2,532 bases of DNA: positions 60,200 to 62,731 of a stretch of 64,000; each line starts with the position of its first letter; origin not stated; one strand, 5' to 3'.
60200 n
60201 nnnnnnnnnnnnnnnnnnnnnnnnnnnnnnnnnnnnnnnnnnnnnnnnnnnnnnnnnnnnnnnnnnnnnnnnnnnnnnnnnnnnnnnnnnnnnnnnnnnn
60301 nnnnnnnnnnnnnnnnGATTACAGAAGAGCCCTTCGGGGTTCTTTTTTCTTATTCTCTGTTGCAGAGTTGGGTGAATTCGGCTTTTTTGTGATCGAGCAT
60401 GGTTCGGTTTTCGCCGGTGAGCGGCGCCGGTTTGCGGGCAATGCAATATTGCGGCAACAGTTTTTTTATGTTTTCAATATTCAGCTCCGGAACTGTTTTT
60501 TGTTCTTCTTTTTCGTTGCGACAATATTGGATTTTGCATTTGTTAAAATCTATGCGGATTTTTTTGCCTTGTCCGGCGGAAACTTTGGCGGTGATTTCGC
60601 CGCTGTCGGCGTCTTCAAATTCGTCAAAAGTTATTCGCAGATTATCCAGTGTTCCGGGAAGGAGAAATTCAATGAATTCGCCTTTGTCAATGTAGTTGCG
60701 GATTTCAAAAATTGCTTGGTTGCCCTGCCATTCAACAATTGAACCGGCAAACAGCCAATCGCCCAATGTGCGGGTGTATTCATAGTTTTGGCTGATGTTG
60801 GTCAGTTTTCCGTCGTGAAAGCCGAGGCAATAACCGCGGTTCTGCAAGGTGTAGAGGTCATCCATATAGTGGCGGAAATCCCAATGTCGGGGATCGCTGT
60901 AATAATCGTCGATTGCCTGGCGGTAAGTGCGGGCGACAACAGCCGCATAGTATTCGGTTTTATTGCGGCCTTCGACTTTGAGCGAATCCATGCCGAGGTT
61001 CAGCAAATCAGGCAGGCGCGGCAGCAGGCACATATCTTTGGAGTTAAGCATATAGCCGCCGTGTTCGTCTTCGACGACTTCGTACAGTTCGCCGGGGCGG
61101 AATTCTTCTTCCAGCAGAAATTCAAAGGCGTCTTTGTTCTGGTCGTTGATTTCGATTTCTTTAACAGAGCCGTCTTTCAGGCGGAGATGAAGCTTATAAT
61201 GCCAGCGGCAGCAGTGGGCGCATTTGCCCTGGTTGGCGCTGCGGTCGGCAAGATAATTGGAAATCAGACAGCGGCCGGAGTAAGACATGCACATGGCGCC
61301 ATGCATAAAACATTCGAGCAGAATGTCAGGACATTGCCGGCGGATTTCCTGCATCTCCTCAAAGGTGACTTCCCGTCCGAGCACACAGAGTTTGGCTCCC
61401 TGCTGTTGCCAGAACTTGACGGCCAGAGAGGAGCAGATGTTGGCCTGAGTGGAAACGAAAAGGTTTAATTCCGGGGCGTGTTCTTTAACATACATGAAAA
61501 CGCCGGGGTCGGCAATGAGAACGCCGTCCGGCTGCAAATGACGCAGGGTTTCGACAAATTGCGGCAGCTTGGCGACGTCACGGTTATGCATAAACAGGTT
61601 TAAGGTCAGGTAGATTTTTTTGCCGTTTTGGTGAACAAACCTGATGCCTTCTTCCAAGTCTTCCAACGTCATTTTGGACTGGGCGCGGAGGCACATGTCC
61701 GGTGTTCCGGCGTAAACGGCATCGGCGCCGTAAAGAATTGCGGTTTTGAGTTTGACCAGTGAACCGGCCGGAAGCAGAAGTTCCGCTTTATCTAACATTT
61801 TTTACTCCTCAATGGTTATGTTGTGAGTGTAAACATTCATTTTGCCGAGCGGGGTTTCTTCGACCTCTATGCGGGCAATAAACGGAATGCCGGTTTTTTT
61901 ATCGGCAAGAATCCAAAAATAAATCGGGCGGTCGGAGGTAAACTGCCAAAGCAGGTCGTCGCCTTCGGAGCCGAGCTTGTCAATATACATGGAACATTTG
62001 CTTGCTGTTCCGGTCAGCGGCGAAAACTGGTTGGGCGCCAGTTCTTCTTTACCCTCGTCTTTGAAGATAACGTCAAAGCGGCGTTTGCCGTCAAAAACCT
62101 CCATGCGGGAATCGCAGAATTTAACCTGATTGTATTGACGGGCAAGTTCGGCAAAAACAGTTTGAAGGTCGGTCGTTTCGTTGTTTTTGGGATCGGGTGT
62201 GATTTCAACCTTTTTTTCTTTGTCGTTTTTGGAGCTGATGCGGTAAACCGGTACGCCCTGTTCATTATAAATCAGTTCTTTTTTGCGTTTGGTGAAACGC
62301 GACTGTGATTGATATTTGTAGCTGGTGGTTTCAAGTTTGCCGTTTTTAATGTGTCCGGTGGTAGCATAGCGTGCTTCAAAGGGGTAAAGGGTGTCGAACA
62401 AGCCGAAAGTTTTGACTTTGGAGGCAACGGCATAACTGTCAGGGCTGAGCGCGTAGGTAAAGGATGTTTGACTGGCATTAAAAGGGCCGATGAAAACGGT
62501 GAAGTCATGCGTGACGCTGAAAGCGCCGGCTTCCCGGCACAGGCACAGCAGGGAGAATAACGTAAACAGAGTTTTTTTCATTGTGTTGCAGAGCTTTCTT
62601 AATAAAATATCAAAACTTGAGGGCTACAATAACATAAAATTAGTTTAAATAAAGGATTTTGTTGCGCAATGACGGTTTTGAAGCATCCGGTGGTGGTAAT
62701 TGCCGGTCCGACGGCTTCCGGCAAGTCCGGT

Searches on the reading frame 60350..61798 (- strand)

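Call 102: search_protein_families(library=pfam, proteins=[window:60350-61798:-], max_evalue=0.001)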
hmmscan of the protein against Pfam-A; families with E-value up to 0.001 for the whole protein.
window:60350-61798:- (482 aa): 2 families
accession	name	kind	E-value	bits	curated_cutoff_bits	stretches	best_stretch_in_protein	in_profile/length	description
PF01136.24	Peptidase_U32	-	1.1e-79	267.5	22.4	1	76-331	2-230/233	Peptidase family U32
PF16325.11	Peptidase_U32_C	-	3.5e-06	27.5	28.2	1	348-417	3-73/83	Peptidase family U32 C-terminal domain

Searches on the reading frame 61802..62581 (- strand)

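Call 102: search_protein_families(library=pfam, proteins=[window:61802-62581:-], max_evalue=0.001)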
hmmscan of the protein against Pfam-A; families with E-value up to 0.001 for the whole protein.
window:61802-62581:- (259 aa): 1 family
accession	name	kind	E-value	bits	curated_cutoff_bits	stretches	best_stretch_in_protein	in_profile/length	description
PF11306.15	DUF3108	-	3.6e-10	40.5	26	1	27-240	2-199/209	Protein of unknown function (DUF3108)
